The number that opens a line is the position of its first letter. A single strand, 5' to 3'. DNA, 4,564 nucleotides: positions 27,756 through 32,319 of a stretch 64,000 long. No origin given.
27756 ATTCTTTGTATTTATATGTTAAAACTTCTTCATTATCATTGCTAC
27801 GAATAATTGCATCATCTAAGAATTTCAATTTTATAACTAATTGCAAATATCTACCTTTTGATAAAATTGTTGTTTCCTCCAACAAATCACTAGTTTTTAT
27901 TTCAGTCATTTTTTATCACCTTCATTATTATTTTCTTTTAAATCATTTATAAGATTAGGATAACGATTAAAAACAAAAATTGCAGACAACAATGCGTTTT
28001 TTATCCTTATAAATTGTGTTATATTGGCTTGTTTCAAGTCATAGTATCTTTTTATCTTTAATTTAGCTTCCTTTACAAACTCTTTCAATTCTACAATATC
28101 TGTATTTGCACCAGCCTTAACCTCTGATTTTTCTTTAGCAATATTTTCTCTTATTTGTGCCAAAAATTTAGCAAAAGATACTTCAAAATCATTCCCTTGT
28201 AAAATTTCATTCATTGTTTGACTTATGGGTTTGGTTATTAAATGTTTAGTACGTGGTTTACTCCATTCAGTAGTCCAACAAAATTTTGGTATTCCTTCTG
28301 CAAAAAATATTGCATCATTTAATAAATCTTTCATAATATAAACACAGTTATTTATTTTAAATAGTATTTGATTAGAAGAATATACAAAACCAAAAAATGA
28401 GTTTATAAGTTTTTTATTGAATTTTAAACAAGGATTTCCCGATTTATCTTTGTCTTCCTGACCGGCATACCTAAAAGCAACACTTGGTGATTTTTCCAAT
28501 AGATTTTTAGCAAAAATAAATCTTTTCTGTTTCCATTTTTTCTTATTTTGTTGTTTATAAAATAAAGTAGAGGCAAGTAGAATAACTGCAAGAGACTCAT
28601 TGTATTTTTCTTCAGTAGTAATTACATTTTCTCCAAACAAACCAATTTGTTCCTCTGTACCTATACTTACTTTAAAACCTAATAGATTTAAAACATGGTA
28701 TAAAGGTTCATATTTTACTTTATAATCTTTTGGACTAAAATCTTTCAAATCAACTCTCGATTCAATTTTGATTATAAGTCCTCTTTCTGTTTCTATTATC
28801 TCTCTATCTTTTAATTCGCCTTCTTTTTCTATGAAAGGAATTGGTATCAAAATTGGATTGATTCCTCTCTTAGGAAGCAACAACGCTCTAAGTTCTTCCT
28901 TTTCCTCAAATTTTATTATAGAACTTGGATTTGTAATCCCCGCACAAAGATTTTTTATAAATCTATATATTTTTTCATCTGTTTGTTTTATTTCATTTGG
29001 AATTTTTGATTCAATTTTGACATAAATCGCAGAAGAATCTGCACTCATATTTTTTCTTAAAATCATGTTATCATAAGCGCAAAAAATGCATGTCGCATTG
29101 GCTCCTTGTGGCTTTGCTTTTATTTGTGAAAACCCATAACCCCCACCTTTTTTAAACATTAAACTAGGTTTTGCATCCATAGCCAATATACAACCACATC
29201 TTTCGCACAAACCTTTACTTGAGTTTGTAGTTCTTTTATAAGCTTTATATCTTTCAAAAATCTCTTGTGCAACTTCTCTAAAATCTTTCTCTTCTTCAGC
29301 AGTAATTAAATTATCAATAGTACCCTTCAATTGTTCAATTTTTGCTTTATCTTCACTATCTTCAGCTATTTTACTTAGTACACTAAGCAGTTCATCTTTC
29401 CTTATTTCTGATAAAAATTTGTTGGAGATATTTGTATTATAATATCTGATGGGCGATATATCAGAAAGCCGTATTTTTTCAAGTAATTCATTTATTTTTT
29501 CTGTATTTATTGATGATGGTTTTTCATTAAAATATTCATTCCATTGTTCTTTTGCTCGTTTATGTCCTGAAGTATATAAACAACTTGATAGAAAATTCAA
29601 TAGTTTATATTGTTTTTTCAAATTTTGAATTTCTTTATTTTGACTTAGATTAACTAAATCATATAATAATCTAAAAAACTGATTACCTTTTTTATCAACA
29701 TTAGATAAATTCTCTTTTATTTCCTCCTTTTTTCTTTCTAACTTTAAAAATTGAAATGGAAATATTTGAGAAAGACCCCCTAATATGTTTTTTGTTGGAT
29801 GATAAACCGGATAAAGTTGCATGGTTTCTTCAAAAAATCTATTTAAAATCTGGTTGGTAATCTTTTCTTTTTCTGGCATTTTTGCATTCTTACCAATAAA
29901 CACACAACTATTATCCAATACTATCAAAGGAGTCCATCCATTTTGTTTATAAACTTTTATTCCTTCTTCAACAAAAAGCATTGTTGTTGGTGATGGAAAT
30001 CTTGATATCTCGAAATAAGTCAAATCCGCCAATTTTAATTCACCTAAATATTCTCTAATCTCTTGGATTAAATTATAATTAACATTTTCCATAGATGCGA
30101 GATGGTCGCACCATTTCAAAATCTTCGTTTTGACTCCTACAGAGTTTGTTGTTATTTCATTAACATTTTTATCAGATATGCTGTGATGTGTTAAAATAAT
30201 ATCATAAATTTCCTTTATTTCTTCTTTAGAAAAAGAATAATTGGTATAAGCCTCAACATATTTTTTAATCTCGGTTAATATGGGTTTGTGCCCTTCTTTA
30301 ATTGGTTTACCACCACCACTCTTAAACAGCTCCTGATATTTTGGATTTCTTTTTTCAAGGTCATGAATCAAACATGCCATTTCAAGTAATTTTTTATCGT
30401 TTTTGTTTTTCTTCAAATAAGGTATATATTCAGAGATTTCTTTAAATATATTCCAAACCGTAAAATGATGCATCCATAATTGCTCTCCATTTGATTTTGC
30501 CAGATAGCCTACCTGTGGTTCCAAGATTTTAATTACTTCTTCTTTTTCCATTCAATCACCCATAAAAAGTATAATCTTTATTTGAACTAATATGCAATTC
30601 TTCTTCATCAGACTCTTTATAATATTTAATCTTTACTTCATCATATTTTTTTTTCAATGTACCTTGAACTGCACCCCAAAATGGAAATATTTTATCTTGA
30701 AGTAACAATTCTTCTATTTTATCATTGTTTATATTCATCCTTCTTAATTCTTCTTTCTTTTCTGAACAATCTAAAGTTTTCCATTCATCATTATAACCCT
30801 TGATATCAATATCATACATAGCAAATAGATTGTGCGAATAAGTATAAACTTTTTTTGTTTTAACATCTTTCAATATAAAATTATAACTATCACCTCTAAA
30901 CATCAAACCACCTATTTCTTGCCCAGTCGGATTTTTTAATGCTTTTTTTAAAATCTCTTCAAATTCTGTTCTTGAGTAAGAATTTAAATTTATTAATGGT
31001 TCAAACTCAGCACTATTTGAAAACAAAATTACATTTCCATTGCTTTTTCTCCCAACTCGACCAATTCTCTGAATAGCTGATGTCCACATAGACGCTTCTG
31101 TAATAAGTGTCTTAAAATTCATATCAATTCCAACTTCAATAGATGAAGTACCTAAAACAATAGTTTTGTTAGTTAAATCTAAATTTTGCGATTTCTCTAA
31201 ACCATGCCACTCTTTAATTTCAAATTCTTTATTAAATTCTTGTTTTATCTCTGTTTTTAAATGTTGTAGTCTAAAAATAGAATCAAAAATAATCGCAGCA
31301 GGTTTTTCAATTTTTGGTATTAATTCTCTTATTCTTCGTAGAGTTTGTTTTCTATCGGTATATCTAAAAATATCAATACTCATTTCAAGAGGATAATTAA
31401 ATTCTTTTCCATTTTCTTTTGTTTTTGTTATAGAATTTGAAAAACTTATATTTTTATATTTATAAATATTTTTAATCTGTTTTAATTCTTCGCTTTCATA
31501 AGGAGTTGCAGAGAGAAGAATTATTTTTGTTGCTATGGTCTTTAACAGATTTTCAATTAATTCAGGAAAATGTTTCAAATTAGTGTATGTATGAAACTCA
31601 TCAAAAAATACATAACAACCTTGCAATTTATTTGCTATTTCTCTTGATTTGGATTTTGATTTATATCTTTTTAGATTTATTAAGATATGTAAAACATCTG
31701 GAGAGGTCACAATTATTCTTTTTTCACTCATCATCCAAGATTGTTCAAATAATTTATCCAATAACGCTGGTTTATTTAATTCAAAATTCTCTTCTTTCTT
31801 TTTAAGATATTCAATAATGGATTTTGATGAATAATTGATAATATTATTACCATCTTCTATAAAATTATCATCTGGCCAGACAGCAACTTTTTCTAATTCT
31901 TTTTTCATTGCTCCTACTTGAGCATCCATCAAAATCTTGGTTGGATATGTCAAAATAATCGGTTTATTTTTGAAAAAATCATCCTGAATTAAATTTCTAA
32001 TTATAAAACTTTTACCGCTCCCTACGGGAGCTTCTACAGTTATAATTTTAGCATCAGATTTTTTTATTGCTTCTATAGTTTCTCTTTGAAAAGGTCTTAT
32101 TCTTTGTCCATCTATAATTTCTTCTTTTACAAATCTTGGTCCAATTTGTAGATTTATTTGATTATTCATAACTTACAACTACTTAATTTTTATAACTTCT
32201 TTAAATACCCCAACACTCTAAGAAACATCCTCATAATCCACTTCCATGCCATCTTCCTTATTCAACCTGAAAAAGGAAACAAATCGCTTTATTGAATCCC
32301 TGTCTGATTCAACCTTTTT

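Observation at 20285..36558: Type I-D-like CRISPR-Cas locus with split adaptation module, compact effector proteins and seven embedded non-cas genes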

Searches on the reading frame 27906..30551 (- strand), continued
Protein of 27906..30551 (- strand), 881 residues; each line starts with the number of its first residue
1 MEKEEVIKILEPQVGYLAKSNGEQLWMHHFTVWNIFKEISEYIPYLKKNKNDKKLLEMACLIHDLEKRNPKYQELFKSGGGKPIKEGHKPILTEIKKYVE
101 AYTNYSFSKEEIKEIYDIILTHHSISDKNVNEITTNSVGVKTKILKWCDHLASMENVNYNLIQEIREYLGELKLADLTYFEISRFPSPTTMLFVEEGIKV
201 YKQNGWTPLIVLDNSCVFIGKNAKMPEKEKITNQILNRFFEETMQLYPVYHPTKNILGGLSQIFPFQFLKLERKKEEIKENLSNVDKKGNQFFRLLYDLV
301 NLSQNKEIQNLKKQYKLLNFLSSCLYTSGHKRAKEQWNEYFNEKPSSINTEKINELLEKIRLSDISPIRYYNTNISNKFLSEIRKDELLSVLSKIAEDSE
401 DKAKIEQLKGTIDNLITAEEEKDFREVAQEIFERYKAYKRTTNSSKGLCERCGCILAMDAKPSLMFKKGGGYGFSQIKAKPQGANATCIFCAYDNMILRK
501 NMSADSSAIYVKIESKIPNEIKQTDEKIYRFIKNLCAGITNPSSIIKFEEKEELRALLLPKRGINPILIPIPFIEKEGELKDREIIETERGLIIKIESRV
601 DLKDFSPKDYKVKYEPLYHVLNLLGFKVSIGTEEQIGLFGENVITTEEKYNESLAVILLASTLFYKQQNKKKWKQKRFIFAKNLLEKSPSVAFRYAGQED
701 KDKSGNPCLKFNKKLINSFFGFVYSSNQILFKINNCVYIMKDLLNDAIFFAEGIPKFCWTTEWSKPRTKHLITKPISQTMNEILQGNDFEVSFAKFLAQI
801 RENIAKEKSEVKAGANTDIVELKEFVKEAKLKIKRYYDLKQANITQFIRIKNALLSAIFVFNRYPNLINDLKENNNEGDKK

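Call 33: predict_structure(alignment_id=A1)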
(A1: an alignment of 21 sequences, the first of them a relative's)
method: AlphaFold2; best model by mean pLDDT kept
length: 881 residues; sequences in the alignment: 21
mean_pLDDT: 83.9   pTM: 0.84
mean pLDDT of the five models: 83.9, 82.5, 79.3, 78.9, 78.2
residues with pLDDT >= 90: 381; 70-90: 379; 50-70: 89; < 50: 32
segments of 3 or more residues with pLDDT < 50: 564-567, 803-816, 875-881
pLDDT, mean of each block of 10 residues (from residue 1): 90 90 93 95 90 94 93 83 68 91 87 93 72 74 93 91 89 90 88 93 95 93 91 93 87 82 91 92 92 93 86 89 88 91 90 93 92 90 94 93 86 84 71 80 78 84 71 53 78 86 81 87 76 87 82 75 61 68 68 86 85 94 91 83 88 93 61 72 92 82 66 86 90 83 94 81 66 89 94 88 47 53 89 93 92 93 81 47 30
secondary structure, 60 per line:
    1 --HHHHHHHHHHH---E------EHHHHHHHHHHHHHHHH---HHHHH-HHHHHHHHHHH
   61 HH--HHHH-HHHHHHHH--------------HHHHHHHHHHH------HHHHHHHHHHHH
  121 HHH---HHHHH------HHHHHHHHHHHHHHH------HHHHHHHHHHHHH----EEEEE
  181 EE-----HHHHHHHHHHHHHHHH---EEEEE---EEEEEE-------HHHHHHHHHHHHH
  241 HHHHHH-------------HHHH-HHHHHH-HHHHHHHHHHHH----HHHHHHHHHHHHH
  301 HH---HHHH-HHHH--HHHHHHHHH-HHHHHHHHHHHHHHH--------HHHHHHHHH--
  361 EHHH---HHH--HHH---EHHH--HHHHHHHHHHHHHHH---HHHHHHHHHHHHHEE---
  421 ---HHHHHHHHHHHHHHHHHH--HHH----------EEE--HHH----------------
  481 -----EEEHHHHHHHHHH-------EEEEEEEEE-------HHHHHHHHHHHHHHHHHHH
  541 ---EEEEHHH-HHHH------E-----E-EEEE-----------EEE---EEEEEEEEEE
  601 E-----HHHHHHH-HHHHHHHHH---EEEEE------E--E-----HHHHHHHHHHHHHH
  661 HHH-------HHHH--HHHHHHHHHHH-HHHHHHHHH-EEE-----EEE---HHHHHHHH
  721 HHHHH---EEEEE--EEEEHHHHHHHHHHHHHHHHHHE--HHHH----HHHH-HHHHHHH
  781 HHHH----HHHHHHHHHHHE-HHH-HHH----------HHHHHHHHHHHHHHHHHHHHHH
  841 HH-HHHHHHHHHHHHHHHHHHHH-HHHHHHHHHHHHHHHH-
elements in order (helices of 4 or more, strands of 3 or more residues): H3-13 H25-40 H44-48 H50-62 H65-68 H70-77 H92-102 H109-123 H127-131 H138-152 H159-171 E176-182 H188-203 E207-211 E215-220 H228-246 H260-263 H265-270 H272-283 H288-302 H306-309 H311-314 H317-325 H327-341 H350-358 H385-399 H403-415 H424-441 E457-459 E486-488 H489-498 E506-514 H522-540 E544-547 H552-555 E570-573 E585-587 E591-601 H607-613 H615-623 E627-631 H647-663 H671-674 H677-687 H689-697 E699-701 E707-709 H713-725 E729-733 E736-739 H740-757 H761-764 H769-772 H774-784 H789-799 H819-842 H844-863 H865-880

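Call 34: search_protein_families(library=padloc, alignment_id=A1, max_evalue=1)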
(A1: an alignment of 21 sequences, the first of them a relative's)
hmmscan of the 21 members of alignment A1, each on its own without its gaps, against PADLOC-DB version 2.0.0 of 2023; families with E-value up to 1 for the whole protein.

A. member 1, P0001 (881 aa): 4 families
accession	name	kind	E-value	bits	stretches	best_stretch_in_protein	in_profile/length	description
PDLC00940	Cas3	-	1.4e-08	33.1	1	28-149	4-125/178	CRISPR-associated endonuclease Cas3-HD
PDLC01254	Cas3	-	2.8e-07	28.9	1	19-129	3-90/164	CAS-I; effector_G3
PDLC01767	Cas3e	-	0.0013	15.3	1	15-150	24-134/680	-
PDLC01378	Cas3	-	0.17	10.2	1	34-166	18-124/174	CAS-I; effector_G3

B. families by the number of members that match (of 21 scanned): 36 families (the first 25 are shown)
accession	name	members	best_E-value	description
PDLC01254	Cas3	21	1.3e-11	CAS-I; effector_G3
PDLC01192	Cas10d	17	7e-12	CAS-I-D; effector_LS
PDLC00940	Cas3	14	1.8e-10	CRISPR-associated endonuclease Cas3-HD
PDLC01761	Cas3b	14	1.8e-09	-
PDLC01757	Cas3b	13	1.4e-10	-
PDLC01767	Cas3e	11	3e-09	-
PDLC01759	Cas3b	11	3.9e-05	-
PDLC01325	Cas10_Id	10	9.9e-09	CAS-I-D; effector_LS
PDLC01765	Cas3c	9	6.7e-05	-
PDLC01378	Cas3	9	0.0013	CAS-I; effector_G3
PDLC00921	Cas10d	8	5.3e-09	CRISPR type I-D/CYANO-associated protein Csc3/Cas10d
PDLC01769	Cas3g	8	0.00011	-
PDLC01456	Cas3a2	7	0.0014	CAS-I; effector_G3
PDLC01763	Cas3b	5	2.5e-06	-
PDLC01762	Cas3b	4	0.001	-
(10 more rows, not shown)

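Call 37: fold_search(model_id=the predicted structure, library=pdb)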
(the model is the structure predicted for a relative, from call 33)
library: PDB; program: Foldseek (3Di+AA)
matches with E <= 10: 213; with E <= 0.001: 5
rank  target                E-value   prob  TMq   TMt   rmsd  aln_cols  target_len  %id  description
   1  7sba_I                1.1e-12  1.00  0.52  0.51  11.4       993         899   12  Structure of type I-D Cascade bound to a dsDNA target (released 2022-06-08)
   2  6thh_C                1.1e-08  1.00  0.44  0.46  12.5       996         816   13  Crystal structure of type I-D CRISPR-Cas nuclease Cas10d in complex with the SIRV3 AcrID1 (gp02) anti-CRISPR protein (released 2020-10-28)
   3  7sbb_I                1.2e-07  1.00  0.42  0.52  10.8       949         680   10  Structure of type I-D Cascade bound to a ssRNA target (released 2022-06-08)
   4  6yes_B                3.9e-07  1.00  0.41  0.46  13.1       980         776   13  Crystal structure of type I-D CRISPR-Cas nuclease Cas10d (released 2020-10-28)
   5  6yes_A                5.6e-07  1.00  0.42  0.46  13.4       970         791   13  Crystal structure of type I-D CRISPR-Cas nuclease Cas10d (released 2020-10-28)
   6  9l7d_B                1.2e-01  0.08  0.11  0.10  35.1      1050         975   10  Type III-B CRISPR-Cas effector from Archaeoglobus fulgidus (Form 2) (released 2025-12-31)
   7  7ojk_L                1.3e-01  0.05  0.08  0.06  32.7      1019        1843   10  Lassa virus L protein bound to the distal promoter duplex [DISTAL-PROMOTER] (released 2021-12-01)
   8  9qpt_B                1.4e-01  0.16  0.09  0.08  29.8       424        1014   12  Single particle cryo-EM structure of MdtF V610F with bound Rhodamine 6G (released 2025-05-14)
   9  9lq5_B                1.4e-01  0.14  0.11  0.15  26.7       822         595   10  Cryo-EM structure of Apo type III-B CRISPR-Cas effector complex (released 2025-11-26)
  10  9mx0_A                1.4e-01  0.09  0.08  0.10  38.0       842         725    7  Cluster of bipartite complex of MmpL5-AcpM from Mycolicibacterium smegmatis (released 2025-07-30)
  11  9l7c_B                3.1e-01  0.06  0.10  0.10  33.9      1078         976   10  Type III-B CRISPR-Cas effector from Archaeoglobus fulgidus (Form 1) (released 2025-12-31)
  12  5yim_A                3.2e-01  0.08  0.11  0.11  35.3      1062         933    9  Structure of a Legionella effector (released 2018-05-30)
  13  6zoh_C                3.9e-01  0.07  0.07  0.07  29.1       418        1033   12  3-Formylrifamycin SV binding to the access pocket of AcrB-G619P_G621P L and T protomers (released 2021-05-19)
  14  4zln                  4.7e-01  0.08  0.08  0.07  29.1       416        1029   14  Crystal structure of transporter AcrB deletion mutant (released 2016-09-14)
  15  9qps_B                4.9e-01  0.09  0.09  0.08  29.9       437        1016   12  Single particle cryo-EM structure of MdtF V610F (released 2025-05-14)
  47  7sba_J                2.1e+00  0.47  0.10  0.39   7.2       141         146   16  Structure of type I-D Cascade bound to a dsDNA target (released 2022-06-08)
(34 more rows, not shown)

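Call 41: search_protein_representatives(alignment_id=A1)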
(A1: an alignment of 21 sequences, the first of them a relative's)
Query: 21 sequences, 857 profile positions. Proteins with E-value up to 0.001 (for the whole library): 171; up to 1e-10: 83; up to 1e-30: 52. The best 150 are listed.
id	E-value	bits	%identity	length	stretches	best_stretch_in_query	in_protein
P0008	0.0e+00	1286.4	-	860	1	1-855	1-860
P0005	0.0e+00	1202.1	-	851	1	1-851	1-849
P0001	0.0e+00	1185.6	-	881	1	1-856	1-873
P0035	0.0e+00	1129.1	-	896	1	1-855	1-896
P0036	0.0e+00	1092.9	-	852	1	1-855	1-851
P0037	4.8e-298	1007.6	-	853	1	1-855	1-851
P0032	7.0e-286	967.3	-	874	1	1-856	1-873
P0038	2.4e-262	889.5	-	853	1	1-855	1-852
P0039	7.7e-243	824.9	-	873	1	2-854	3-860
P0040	6.0e-242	822.0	-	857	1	4-855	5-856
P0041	2.4e-241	820.0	-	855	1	1-855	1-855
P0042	1.0e-239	814.6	-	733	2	417-856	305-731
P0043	1.1e-220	751.6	-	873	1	1-855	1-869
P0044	1.3e-213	728.3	-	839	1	3-855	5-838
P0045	8.2e-209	712.4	-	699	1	1-713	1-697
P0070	1.3e-59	218.8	-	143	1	722-855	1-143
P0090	2.1e-18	82.5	-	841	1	23-548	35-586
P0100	2.2e-13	65.8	-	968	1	16-236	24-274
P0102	4.8e-13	64.7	-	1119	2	17-220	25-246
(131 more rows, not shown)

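Call 91: find_encoding_contigs(protein=P0070, flank=6000, max_places=3)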
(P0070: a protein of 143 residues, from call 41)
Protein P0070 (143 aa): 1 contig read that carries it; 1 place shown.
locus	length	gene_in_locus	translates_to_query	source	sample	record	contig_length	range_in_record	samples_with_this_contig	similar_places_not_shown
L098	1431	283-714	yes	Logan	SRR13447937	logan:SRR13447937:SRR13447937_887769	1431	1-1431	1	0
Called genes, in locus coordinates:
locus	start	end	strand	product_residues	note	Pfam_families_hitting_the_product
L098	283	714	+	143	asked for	-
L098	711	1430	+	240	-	?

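Call 99: search_solved_structures(query=P0090, max_evalue=0.01)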
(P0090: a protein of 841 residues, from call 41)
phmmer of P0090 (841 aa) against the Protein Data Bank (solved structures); distinct sequences matched with E-value up to 0.01: 1.
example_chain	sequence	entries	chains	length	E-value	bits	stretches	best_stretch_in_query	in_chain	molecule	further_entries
7sba_I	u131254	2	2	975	5.5e-09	38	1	166-352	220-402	Cas10d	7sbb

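Call 100: search_solved_structures(query=P0100, max_evalue=0.01)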
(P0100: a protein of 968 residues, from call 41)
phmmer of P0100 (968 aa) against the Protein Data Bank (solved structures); distinct sequences matched with E-value up to 0.01: 1.
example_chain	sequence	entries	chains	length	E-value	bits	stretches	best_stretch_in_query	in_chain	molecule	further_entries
7sba_I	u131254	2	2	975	0.00011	23.6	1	205-268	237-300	Cas10d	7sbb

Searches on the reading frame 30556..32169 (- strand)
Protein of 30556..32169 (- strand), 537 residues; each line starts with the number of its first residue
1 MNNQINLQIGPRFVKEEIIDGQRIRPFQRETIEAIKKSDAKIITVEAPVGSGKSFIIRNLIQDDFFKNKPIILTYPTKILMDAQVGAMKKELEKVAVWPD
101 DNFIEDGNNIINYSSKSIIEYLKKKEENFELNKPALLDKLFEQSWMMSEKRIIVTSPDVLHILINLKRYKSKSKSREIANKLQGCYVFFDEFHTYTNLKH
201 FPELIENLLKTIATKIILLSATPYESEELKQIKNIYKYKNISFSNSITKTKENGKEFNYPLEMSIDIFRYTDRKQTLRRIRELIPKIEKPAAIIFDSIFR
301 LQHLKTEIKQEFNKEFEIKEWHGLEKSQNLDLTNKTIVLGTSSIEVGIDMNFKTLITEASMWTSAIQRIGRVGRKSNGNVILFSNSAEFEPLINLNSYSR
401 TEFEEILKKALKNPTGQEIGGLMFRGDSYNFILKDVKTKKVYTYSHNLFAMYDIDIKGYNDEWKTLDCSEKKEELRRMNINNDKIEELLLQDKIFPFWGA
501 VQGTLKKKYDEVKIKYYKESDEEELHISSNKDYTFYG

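Call 4: search_protein_families(library=pfam, proteins=[window:30556-32169:-], max_evalue=0.01)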
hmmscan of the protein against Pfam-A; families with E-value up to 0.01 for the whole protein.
window:30556-32169:- (537 aa): 5 families
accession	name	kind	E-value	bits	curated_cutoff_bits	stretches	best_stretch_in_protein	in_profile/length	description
PF00270.35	DEAD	-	4.6e-13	49.7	26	1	25-224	1-161/167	DEAD/DEAH box helicase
PF22590.2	Cas3-like_C_2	-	6.5e-11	42.9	27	1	289-376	29-105/106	CRISPR-associated nuclease/helicase Cas3, C-terminal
PF04851.21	ResIII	-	3.3e-09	37.3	22.5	1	24-224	4-163/164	Type III restriction enzyme, res subunit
PF00271.37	Helicase_C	-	7.8e-05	23.3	23.5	1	279-375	5-109/110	Helicase conserved C-terminal domain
PF13173.12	AAA_14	-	0.00076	19.9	27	0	171-201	42-80/129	AAA domain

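Call 6: search_protein_families(library=ncbifam, proteins=[window:30556-32169:-], max_evalue=0.01)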
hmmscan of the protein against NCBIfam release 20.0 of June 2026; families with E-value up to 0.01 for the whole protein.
window:30556-32169:- (537 aa): 6 families
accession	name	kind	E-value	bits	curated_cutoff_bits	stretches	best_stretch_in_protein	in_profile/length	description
TIGR03158.1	cas3_cyano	exception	3.4e-28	98.8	69.1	1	28-373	2-357/357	type I-D CRISPR-associated helicase Cas3'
TIGR01587.1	cas3_core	equivalog_domain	2.5e-20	72.9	102.45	1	43-383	2-332/358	CRISPR-associated helicase Cas3'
TIGR02621.3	cas3_GSU0051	exception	6.5e-13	48.4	400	1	330-377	328-375/854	type I-G CRISPR-associated helicase/endonuclease Cas3g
TIGR02562.1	cas3_yersinia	equivalog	0.0011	16.9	565.95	1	331-376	835-880/1110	type I-F CRISPR-associated helicase Cas3f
NF003673.1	PRK05298.1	equivalog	0.0018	16.7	743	0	363-386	530-553/653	excinuclease ABC subunit UvrB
NF007284.0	PRK09751.1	equivalog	0.0079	13.4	1496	0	328-378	369-422/1538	ATP-dependent helicase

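Call 7: search_protein_families(library=padloc, proteins=[window:30556-32169:-], max_evalue=0.01)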
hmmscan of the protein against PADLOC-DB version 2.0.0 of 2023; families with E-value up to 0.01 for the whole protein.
window:30556-32169:- (537 aa): 36 families (the best 25 are shown)
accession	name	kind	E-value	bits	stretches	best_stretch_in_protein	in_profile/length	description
PDLC00937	Cas3d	-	9e-29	98.8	1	28-373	2-357/357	"CRISPR-associated helicase Cas3, subtype CYANO"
PDLC01323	Cas3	-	5.9e-27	93.2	1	29-373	3-294/294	CAS-I-D; effector_G3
PDLC02028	Cas3d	-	2.3e-26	90.6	1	27-415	40-430/685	-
PDLC02030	Cas3d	-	2.2e-24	83.9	2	147-385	118-361/620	-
PDLC01146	Cas3d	-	8.7e-23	78.5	1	23-406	24-385/625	Cas3d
PDLC00938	Cas3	-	6.6e-21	72.9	1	43-383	2-332/358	CRISPR-associated helicase Cas3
PDLC01252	Cas3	-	1e-19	69.2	1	43-382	2-297/324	CAS-I; effector_G3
PDLC01106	Cas3d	-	2.9e-15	53.9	1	16-397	12-390/608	Cas3d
PDLC01710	Cas3a1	-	1.5e-14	51.4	1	24-392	198-565/745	Cas3_1_CAS-I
PDLC01769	Cas3g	-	1.9e-13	48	1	323-375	319-369/836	-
PDLC02031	Cas3d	-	6.2e-13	46.1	1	26-410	25-415/687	-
PDLC01761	Cas3b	-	3e-12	44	1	44-386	235-549/705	-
PDLC01770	Cas3g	-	7.3e-12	42.6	1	326-386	292-354/733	-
PDLC02080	Cas3b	-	2.8e-11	40.6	1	18-379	247-575/709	-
PDLC02032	Cas3d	-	3.1e-11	40.7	1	23-227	16-208/641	-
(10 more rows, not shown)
